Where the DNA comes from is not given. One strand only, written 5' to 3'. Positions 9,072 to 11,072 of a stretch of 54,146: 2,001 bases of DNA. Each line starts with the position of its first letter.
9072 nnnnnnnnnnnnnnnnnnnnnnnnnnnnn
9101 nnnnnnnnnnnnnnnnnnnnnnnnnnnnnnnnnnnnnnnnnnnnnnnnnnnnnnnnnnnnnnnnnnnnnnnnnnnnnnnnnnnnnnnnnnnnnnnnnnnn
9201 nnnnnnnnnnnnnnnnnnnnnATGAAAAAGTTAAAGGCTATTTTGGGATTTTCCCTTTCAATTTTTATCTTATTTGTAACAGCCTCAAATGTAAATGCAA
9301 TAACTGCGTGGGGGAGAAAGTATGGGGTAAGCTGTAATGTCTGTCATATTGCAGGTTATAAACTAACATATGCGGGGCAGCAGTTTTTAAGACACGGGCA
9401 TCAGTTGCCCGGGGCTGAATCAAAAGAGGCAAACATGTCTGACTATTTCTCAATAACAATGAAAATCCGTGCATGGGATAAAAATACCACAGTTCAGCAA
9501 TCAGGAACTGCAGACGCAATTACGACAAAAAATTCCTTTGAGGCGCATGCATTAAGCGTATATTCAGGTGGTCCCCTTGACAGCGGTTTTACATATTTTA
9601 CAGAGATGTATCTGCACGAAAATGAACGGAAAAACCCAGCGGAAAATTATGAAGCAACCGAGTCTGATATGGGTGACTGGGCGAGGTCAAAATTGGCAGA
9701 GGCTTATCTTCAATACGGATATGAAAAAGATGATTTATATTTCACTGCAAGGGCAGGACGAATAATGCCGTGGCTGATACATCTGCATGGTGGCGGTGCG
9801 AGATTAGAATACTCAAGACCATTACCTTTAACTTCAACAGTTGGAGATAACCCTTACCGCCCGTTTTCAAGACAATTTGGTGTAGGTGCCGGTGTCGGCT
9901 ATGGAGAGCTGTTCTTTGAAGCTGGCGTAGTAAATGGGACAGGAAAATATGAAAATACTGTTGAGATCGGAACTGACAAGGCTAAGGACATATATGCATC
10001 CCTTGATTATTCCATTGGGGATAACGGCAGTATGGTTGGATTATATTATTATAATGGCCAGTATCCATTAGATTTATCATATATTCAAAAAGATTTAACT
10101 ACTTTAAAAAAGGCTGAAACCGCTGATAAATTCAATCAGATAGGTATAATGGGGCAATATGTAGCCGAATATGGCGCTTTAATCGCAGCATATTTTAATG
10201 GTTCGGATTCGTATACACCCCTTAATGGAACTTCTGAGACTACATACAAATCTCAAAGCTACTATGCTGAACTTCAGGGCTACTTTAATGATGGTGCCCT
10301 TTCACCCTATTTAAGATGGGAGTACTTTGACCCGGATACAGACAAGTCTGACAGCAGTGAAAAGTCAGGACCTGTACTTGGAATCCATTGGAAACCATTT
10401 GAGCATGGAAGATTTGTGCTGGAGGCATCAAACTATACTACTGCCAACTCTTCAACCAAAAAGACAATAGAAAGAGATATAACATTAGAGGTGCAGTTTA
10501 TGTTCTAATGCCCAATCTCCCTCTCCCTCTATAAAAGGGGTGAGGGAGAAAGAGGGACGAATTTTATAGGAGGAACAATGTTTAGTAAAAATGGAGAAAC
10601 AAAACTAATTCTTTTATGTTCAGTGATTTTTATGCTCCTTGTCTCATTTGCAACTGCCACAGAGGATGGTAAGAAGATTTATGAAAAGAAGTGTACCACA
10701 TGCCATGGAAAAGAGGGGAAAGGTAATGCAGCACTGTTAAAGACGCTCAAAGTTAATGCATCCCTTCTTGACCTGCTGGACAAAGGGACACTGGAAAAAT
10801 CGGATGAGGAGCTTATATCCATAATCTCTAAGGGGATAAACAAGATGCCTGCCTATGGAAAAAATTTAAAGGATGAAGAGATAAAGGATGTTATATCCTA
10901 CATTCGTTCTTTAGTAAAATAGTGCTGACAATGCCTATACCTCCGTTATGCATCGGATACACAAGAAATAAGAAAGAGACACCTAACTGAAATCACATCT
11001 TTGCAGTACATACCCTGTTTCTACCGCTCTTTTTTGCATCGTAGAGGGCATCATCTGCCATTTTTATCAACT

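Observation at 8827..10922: Predicted outer-membrane beta-barrel carrying a haem-c motif, in an operon with a c553-like cytochrome and a small zinc-ribbon protein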

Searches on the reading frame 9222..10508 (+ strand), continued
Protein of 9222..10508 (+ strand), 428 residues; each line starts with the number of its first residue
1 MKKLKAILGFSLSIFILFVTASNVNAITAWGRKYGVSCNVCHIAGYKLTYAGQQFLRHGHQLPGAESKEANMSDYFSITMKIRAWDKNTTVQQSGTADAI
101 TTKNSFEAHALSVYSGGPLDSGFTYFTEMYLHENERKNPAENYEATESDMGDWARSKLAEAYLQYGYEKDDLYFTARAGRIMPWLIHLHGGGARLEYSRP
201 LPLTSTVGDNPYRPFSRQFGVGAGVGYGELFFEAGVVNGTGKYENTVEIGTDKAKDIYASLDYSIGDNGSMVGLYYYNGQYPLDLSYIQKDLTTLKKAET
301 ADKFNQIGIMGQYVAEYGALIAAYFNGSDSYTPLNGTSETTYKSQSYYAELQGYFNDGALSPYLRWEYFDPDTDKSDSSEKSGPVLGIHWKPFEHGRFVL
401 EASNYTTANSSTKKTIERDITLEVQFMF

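Call 56: search_protein_families(library=ncbifam, proteins=[L004:6990-8036:+, L004:7970-10267:+, L005:1361-2302:+, L005:2262-4514:+, L007:6391-7299:+, L001:8263-9546:+, L001:6553-7824:+, L010:6914-8614:+, L014:2021-3304:+, L004:6481-6993:+], max_evalue=0.001)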
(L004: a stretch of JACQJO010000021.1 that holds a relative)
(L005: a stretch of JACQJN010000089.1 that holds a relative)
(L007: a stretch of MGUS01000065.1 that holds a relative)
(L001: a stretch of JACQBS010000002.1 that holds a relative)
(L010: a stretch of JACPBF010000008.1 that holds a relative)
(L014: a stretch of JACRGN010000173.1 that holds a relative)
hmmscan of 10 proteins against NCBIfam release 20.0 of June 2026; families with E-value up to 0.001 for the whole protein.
L004:6990-8036:+ (348 aa): 9 families
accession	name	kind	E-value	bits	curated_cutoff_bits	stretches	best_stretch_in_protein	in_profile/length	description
TIGR03508.1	decahem_SO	subfamily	5.3e-81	271.9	192.2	1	80-342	1-258/258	DmsE family decaheme c-type cytochrome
NF041028.1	decahem_GSU2203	exception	3.1e-74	250.1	325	1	69-343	24-306/317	GSU2203 family decaheme c-type cytochrome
TIGR01905.1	paired_CXXCH_1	subfamily_domain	7e-30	102.7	25.2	3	222-263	1-39/41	doubled CXXCH domain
TIGR03153.1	cytochr_NrfH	equivalog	1.9e-12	47.4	134.2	1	197-242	22-65/138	cytochrome c nitrite reductase small subunit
NF008659.0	PRK11659.1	equivalog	3.5e-11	43.2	184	1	76-217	41-174/188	cytochrome c nitrite reductase pentaheme subunit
TIGR03146.1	cyt_nit_nrfB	equivalog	5.2e-09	36.5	166.6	1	82-210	12-141/145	cytochrome c nitrite reductase pentaheme subunit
NF041198.1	UshA_like_PCGU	equivalog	4.9e-06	25.4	275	1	115-163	475-512/519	UshA-like (seleno)protein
NF047727.1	4hemeCytCCctA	equivalog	0.00019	21.5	180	0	202-263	56-107/109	tetraheme c-type cytochrome CctA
NF045722.1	c3_cytochr_TmcA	equivalog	0.00051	19.9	114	1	200-267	54-118/125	acidic tetraheme cytochrome c3 TmcA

L004:7970-10267:+ (765 aa): 2 families
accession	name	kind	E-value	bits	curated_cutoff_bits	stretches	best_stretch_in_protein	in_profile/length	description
TIGR03509.1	OMP_MtrB_PioB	subfamily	3.3e-88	296.9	240.05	1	68-763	12-661/662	MtrB/PioB family decaheme-associated outer membrane protein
NF041027.1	GSU2204_Se_pt_1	equivalog_domain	2.2e-15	56.5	350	1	369-617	310-572/580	GSU2204 family CXXCH-containing (seleno)protein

L005:1361-2302:+ (313 aa): 12 families
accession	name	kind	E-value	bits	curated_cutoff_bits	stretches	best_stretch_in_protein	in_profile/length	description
TIGR03508.1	decahem_SO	subfamily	3e-82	276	192.2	1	46-307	1-258/258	DmsE family decaheme c-type cytochrome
NF041028.1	decahem_GSU2203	exception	1.5e-74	251.1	325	1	14-308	3-306/317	GSU2203 family decaheme c-type cytochrome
TIGR01905.1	paired_CXXCH_1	subfamily_domain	7.6e-29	99.4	25.2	3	237-274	1-39/41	doubled CXXCH domain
TIGR03153.1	cytochr_NrfH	equivalog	1.7e-11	44.3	134.2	1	166-276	25-138/138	cytochrome c nitrite reductase small subunit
NF008659.0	PRK11659.1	equivalog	9.8e-11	41.7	184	1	20-183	20-174/188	cytochrome c nitrite reductase pentaheme subunit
NF045713.1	CxxCH_16_HmcA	equivalog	1.7e-08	33.5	400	1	3-271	3-252/541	sulfate respiration complex hexadecaheme cytochrome HmcA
TIGR03146.1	cyt_nit_nrfB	equivalog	6.8e-08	32.9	166.6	1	48-178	12-143/145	cytochrome c nitrite reductase pentaheme subunit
NF041198.1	UshA_like_PCGU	equivalog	9.3e-07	27.8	275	1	81-127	475-510/519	UshA-like (seleno)protein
TIGR03507.1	decahem_SO1788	subfamily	6.7e-06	24.8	209.3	1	98-189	229-315/672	OmcA/MtrC family decaheme c-type cytochrome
NF038038.1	cytoc_DsrJ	equivalog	0.00011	22.5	100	0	46-85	89-121/121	sulfate reduction electron transfer complex DsrMKJOP subunit DsrJ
TIGR04257.1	nanowire_3heme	domain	0.00048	20.2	40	0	178-249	10-75/75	c(7)-type cytochrome triheme domain-containing protein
NF045722.1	c3_cytochr_TmcA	equivalog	0.00051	19.9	114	0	168-233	56-118/125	acidic tetraheme cytochrome c3 TmcA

L005:2262-4514:+ (750 aa): 2 families
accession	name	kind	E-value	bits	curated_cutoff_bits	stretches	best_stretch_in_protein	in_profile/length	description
TIGR03509.1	OMP_MtrB_PioB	subfamily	7.2e-91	305.6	240.05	1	80-750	39-662/662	MtrB/PioB family decaheme-associated outer membrane protein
NF041027.1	GSU2204_Se_pt_1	equivalog_domain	9.7e-21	74.1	350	1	354-596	313-572/580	GSU2204 family CXXCH-containing (seleno)protein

L007:6391-7299:+ (302 aa): 8 families
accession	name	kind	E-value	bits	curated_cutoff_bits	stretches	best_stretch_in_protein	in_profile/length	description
TIGR03508.1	decahem_SO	subfamily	2.2e-78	263.3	192.2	1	34-296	1-258/258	DmsE family decaheme c-type cytochrome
NF041028.1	decahem_GSU2203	exception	9.4e-73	245.2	325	1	28-296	29-305/317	GSU2203 family decaheme c-type cytochrome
TIGR01905.1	paired_CXXCH_1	subfamily_domain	8.2e-35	118.5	25.2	3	223-260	1-39/41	doubled CXXCH domain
TIGR03146.1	cyt_nit_nrfB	equivalog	2.1e-10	41.1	166.6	1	36-147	12-125/145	cytochrome c nitrite reductase pentaheme subunit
TIGR03153.1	cytochr_NrfH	equivalog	5e-09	36.3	134.2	0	109-139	104-134/138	cytochrome c nitrite reductase small subunit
TIGR03507.1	decahem_SO1788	subfamily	5.7e-09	35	209.3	0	35-79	617-665/672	OmcA/MtrC family decaheme c-type cytochrome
NF045713.1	CxxCH_16_HmcA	equivalog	8.2e-07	28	400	0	173-258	166-253/541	sulfate respiration complex hexadecaheme cytochrome HmcA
NF041198.1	UshA_like_PCGU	equivalog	0.0006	18.5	275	1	31-141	404-511/519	UshA-like (seleno)protein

L001:8263-9546:+ (427 aa): 7 families
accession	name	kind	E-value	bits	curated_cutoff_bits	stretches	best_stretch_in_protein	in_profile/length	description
TIGR03508.1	decahem_SO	subfamily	8.1e-16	58.2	192.2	2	104-297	4-175/258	DmsE family decaheme c-type cytochrome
NF041028.1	decahem_GSU2203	exception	2.4e-12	46.7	325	2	125-281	47-191/317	GSU2203 family decaheme c-type cytochrome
TIGR03153.1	cytochr_NrfH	equivalog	6.5e-08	32.7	134.2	0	27-76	17-60/138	cytochrome c nitrite reductase small subunit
TIGR01905.1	paired_CXXCH_1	subfamily_domain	2.6e-07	30.4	25.2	0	218-245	8-37/41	doubled CXXCH domain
NF008659.0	PRK11659.1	equivalog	0.0002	21.1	184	0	35-116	107-174/188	cytochrome c nitrite reductase pentaheme subunit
TIGR04257.1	nanowire_3heme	domain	0.00044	20.4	40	0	146-185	24-63/75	c(7)-type cytochrome triheme domain-containing protein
TIGR03146.1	cyt_nit_nrfB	equivalog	0.00068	19.9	166.6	0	29-112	75-144/145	cytochrome c nitrite reductase pentaheme subunit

L001:6553-7824:+ (423 aa): 0 families

L010:6914-8614:+ (566 aa): 4 families
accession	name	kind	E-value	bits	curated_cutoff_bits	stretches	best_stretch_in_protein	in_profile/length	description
TIGR03153.1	cytochr_NrfH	equivalog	1.2e-19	70.7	134.2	1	52-189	7-136/138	cytochrome c nitrite reductase small subunit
TIGR03508.1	decahem_SO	subfamily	3.9e-09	36.4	192.2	1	70-260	67-251/258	DmsE family decaheme c-type cytochrome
NF011606.0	PRK15032.1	equivalog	4e-05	22.9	455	1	54-120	28-97/390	pentaheme c-type cytochrome TorC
TIGR03146.1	cyt_nit_nrfB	equivalog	0.00014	22.2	166.6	0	360-427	11-84/145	cytochrome c nitrite reductase pentaheme subunit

L014:2021-3304:+ (427 aa): 8 families
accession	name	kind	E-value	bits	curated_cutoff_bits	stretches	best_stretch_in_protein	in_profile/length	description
TIGR03508.1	decahem_SO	subfamily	5.2e-15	55.6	192.2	2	133-297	22-175/258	DmsE family decaheme c-type cytochrome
NF041028.1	decahem_GSU2203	exception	5.1e-11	42.4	325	2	33-114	96-160/317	GSU2203 family decaheme c-type cytochrome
TIGR03153.1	cytochr_NrfH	equivalog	3.2e-08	33.7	134.2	0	18-75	9-59/138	cytochrome c nitrite reductase small subunit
TIGR01905.1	paired_CXXCH_1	subfamily_domain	8.7e-06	25.6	25.2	0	218-245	8-37/41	doubled CXXCH domain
NF008659.0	PRK11659.1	equivalog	3e-05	23.8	184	0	34-118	105-176/188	cytochrome c nitrite reductase pentaheme subunit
TIGR03146.1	cyt_nit_nrfB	equivalog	7.5e-05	23.1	166.6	0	28-112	74-144/145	cytochrome c nitrite reductase pentaheme subunit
TIGR02161.1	napC_nirT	subfamily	0.00022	21.1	310.6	1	14-76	21-83/185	periplasmic nitrate (or nitrite) reductase c-type cytochrome, NapC/NirT family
TIGR02349.1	DnaJ_bact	equivalog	0.00087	18.8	377.2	0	140-187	155-200/354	molecular chaperone DnaJ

L004:6481-6993:+ (170 aa): 1 family
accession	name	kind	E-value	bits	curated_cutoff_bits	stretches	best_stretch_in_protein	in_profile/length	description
NF052246.1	SorB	equivalog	1.2e-05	25.3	93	1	52-115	17-77/80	SorB family sulfite dehydrogenase c-type cytochrome subunit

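Call 67: search_protein_families(library=pfam, proteins=[L040:6399-7088:+, L040:6973-8520:+, L031:6412-7134:+, L031:7131-8858:+, L032:2791-3519:+, L032:3512-4867:+, L040:4695-4961:+, L002:608-1180:+, L001:3381-4799:+, L001:6323-6556:+], max_evalue=0.0001)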
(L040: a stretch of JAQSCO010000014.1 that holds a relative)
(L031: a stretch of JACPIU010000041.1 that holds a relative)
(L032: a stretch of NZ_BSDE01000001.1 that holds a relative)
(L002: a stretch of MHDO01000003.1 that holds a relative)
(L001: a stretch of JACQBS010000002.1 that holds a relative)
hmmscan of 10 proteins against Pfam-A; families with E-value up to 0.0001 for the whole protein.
L040:6399-7088:+ (229 aa): 2 families
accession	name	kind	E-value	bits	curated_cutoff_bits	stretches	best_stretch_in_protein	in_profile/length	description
PF00072.30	Response_reg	-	1.7e-27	96.2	30.2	1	7-117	1-111/111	Response regulator receiver domain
PF00486.34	Trans_reg_C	-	9.7e-26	90.1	26.2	1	149-223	1-76/77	Transcriptional regulatory protein, C terminal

L040:6973-8520:+ (515 aa): 3 families
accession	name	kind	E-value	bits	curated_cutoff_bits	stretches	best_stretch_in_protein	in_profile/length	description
PF02518.31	HATPase_c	-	1.5e-27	96.7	26.4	1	403-514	1-109/111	Histidine kinase-, DNA gyrase B-, and HSP90-like ATPase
PF00512.31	HisKA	-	8.9e-11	42.1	26.9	1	295-359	2-65/66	His Kinase A (phospho-acceptor) domain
PF00672.30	HAMP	-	3.2e-08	34.2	25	1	238-290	2-53/53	HAMP domain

L031:6412-7134:+ (240 aa): 2 families
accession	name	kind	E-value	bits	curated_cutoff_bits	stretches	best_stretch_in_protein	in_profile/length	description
PF00072.30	Response_reg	-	3.3e-24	85.6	30.2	1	11-123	1-110/111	Response regulator receiver domain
PF00486.34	Trans_reg_C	-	1.9e-23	82.7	26.2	1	160-231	3-77/77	Transcriptional regulatory protein, C terminal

L031:7131-8858:+ (575 aa): 4 families
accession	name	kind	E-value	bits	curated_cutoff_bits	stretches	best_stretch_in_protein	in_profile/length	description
PF02518.31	HATPase_c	-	4e-31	108.2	26.4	1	464-573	2-109/111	Histidine kinase-, DNA gyrase B-, and HSP90-like ATPase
PF00512.31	HisKA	-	3.2e-17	62.8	26.9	1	352-418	2-66/66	His Kinase A (phospho-acceptor) domain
PF13581.12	HATPase_c_2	-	3.2e-05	24.4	27.4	1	475-551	39-112/127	Histidine kinase-like ATPase domain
PF12860.13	PAS_7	-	6.1e-05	23.6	27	0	246-275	1-30/115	PAS fold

L032:2791-3519:+ (242 aa): 2 families
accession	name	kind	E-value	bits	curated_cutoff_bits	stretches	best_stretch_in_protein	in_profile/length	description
PF00072.30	Response_reg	-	8.1e-27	94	30.2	1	20-129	1-110/111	Response regulator receiver domain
PF00486.34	Trans_reg_C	-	9.8e-23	80.5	26.2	1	164-236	3-76/77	Transcriptional regulatory protein, C terminal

L032:3512-4867:+ (451 aa): 3 families
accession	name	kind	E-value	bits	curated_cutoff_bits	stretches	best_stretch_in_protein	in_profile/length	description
PF02518.31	HATPase_c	-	2.3e-25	89.6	26.4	1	340-450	1-109/111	Histidine kinase-, DNA gyrase B-, and HSP90-like ATPase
PF00512.31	HisKA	-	7e-12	45.7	26.9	1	230-294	2-65/66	His Kinase A (phospho-acceptor) domain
PF13581.12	HATPase_c_2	-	4.4e-05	23.9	27.4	0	345-442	32-121/127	Histidine kinase-like ATPase domain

L040:4695-4961:+ (88 aa): 0 families

L002:608-1180:+ (190 aa): 1 family
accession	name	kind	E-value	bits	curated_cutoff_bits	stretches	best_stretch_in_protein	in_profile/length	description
PF01925.25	TauE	-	3.2e-17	63.4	32.6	1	12-184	57-236/237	Sulfite exporter TauE/SafE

L001:3381-4799:+ (472 aa): 1 family
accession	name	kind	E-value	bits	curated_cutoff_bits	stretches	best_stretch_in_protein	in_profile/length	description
PF12801.12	Fer4_5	-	5.5e-06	26.7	22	1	70-111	3-46/48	4Fe-4S binding domain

L001:6323-6556:+ (77 aa): 0 families

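Call 71: find_encoding_contigs(protein=P0001, flank=3000, max_places=4)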
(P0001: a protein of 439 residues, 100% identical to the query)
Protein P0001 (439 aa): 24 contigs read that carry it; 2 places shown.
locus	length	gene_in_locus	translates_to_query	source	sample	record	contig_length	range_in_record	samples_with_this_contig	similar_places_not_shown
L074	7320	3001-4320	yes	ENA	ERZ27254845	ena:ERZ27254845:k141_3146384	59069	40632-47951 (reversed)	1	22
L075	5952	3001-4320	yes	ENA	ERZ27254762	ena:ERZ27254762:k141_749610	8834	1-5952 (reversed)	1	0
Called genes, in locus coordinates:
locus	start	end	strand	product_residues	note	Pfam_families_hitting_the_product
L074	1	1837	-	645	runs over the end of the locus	PF12895:ANAPC3 (faint)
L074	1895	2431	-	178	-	-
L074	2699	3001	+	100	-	-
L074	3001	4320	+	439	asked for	-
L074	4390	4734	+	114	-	PF00034:Cytochrom_C, PF13442:Cytochrome_CBB3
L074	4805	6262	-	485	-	PF00072:Response_reg, PF23198:PDE8A_N (faint), PF00990:GGDEF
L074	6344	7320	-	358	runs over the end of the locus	PF00072:Response_reg, PF01339:CheB_methylest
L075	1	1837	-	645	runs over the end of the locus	PF12895:ANAPC3 (faint)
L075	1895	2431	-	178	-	-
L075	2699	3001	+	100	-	-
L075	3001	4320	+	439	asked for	-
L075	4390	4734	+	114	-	PF00034:Cytochrom_C, PF13442:Cytochrome_CBB3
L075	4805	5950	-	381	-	?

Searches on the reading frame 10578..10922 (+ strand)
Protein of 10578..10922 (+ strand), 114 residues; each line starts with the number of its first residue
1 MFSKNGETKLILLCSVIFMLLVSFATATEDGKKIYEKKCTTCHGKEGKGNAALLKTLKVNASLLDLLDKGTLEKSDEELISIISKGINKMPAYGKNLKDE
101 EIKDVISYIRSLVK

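Call 3: search_protein_families(library=pfam, proteins=[window:10578-10922:+], max_evalue=0.1)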
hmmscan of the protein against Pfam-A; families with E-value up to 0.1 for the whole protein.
window:10578-10922:+ (114 aa): 4 families
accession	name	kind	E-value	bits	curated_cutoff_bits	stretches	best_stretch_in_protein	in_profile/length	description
PF13442.11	Cytochrome_CBB3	-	2.5e-17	63.4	27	1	27-109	2-68/68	Cytochrome C oxidase, cbb3-type, subunit III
PF00034.26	Cytochrom_C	-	5.9e-13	50.4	21.3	1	29-112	2-89/90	Cytochrome c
PF09699.15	Paired_CXXCH_1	-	0.0031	17.6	20.6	1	36-56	6-26/41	Doubled CXXCH motif (Paired_CXXCH_1)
PF14495.11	Cytochrom_C550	-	0.013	15.6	27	0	28-45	26-43/136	Cytochrome c-550 domain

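Call 4: search_protein_families(library=ncbifam, proteins=[window:10578-10922:+], max_evalue=0.1)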
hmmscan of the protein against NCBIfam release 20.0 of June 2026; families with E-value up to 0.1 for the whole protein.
window:10578-10922:+ (114 aa): 15 families
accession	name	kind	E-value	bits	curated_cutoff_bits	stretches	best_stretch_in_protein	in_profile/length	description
NF045930.1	Cytc6PetJCyano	equivalog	1.4e-15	57.2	135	1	12-109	9-102/110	cytochrome c6 PetJ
NF011054.0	PRK14486.1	equivalog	2.2e-11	43.8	447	1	26-112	213-290/294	putative bifunctional cbb3-type cytochrome c oxidase subunit II/cytochrome c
TIGR00782.1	ccoP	equivalog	7.3e-11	41.9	179.95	1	27-112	202-281/285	cytochrome-c oxidase, cbb3-type subunit III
NF050122.1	bc1_QcrC_actin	exception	5.3e-09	35.8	200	2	26-51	39-64/253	cytochrome bc1 complex diheme cytochrome c subunit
NF045774.1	cytochro_C551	exception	1.5e-07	31.3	118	1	26-109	37-106/110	cytochrome c551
NF045773.1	cytochro_C550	exception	5.8e-07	29.5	125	1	25-110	46-117/118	cytochrome c550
TIGR03872.1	cytochrome_MoxG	equivalog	2.8e-05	24.3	147.8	1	26-113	42-122/133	cytochrome c(L), periplasmic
NF052248.1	SorU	equivalog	2.9e-05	24.2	100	1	72-109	35-72/72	SorU family sulfite dehydrogenase c-type cytochrome subunit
TIGR03874.1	4cys_cytochr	equivalog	0.00068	19.4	161.75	1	29-109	34-112/143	c-type cytochrome, methanol metabolism-related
NF040971.1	cytc_ExtS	equivalog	0.0034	16.7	100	1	27-109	77-147/262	selenite/tellurite reduction operon c-type cytochrome lipoprotein ExtS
TIGR04494.1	c550_PedF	equivalog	0.0052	16.7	122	1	26-111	49-129/133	cytochrome c-550 PedF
TIGR02603.1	CxxCH_TIGR02603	domain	0.0071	16.4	68.15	1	29-50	4-25/134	putative heme-binding domain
NF040606.1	CytoC_perox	subfamily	0.028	13.6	150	1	27-51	297-321/524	di-heme-cytochrome C peroxidase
TIGR04485.1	thiosulf_SoxX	equivalog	0.055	14.2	61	0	88-111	52-77/78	sulfur oxidation c-type cytochrome SoxX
TIGR03045.1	PS_II_C550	equivalog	0.074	12.7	177.75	0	28-44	51-67/159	photosystem II cytochrome c-550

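Call 69: search_solved_structures(query=window:10578-10922:+, max_evalue=0.001)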
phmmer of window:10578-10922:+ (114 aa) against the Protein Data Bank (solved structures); distinct sequences matched with E-value up to 0.001: 27.
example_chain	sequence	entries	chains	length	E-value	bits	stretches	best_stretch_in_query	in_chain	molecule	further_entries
6h5l_B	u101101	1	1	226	2.4e-11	47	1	27-57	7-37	Conserved hypothetical cytochrome protein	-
7o38_A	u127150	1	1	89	8.1e-10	42.1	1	30-114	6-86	Cytochrome c-552 Ks_3357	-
3mk7_C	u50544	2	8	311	4.1e-09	39.8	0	30-112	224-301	Cytochrome c oxidase, cbb3-type, subunit P | Cbb3-type cytochrome c oxidase subunit CcoP1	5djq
3dmi_A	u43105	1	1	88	3e-07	33.8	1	31-110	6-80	cytochrome c6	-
7y5e_GN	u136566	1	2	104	3.5e-07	33.7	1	16-110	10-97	Cytochrome c6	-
1gdv_A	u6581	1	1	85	4.6e-07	33.2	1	29-111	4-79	CYTOCHROME C6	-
4gyd_A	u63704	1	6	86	6.6e-07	32.8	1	30-110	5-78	Cytochrome c6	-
4eid_A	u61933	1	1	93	1.6e-06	31.5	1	31-110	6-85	Cytochrome c6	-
8smr_G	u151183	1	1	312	1.8e-06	31.3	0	28-53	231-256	Cbb3-type cytochrome c oxidase subunit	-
6tr1_A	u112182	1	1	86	1.9e-06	31.3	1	30-110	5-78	Cytochrome c6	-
8snh_G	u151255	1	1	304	3.4e-06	30.5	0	28-53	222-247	Cbb3-type cytochrome c oxidase subunit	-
6tr1_E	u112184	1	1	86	4.1e-06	30.2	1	30-110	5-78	Cytochrome c6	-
1c6s_A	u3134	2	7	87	4.3e-06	30.1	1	30-110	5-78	CYTOCHROME C6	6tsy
4h0j_A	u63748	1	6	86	4.7e-06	30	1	30-110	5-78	Cytochrome c6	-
4h0k_A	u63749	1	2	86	6.5e-06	29.6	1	30-110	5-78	Cytochrome c6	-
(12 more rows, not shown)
